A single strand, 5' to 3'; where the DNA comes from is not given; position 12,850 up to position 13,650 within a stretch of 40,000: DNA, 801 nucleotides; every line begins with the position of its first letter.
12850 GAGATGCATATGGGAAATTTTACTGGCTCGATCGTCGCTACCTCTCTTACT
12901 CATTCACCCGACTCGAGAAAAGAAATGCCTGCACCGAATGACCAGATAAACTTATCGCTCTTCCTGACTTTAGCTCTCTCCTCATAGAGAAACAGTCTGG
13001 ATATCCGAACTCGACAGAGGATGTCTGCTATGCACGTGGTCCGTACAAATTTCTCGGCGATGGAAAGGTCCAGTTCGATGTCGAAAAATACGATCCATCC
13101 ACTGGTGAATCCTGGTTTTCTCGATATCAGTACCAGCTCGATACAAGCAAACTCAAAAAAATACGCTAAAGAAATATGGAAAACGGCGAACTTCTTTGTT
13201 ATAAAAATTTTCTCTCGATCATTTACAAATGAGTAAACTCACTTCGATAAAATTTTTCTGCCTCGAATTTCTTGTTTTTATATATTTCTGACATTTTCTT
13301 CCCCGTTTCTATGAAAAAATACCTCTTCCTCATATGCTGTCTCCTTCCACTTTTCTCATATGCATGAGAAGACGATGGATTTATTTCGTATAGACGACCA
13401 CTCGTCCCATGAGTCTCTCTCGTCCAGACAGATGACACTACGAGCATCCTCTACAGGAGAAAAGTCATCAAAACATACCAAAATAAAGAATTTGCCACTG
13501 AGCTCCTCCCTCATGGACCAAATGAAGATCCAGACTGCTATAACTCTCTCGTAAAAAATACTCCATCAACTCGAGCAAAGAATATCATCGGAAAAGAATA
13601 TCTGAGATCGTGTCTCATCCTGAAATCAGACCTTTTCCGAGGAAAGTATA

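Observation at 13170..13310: A roughly 140-nt intergenic element occurs twice in the window (13170-13310 and 31056-31203)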

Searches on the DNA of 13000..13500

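Call 14: search_rna_families(source=window, start=13000, end=13500, threshold=evalue, max_evalue=10)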
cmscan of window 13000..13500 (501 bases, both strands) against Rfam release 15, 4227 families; matches with E-value up to 10: 2.
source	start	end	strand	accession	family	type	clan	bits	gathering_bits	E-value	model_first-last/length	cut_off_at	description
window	13283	13390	-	RF02376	antisense_SR1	Gene; sRNA;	-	12.2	45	6.4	1-210/210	no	SR1 sRNA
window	13310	13360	-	RF02687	RAGATH-8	Gene; sRNA;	-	9.9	86.7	2.9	1-276/276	no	RAGATH-8 RNA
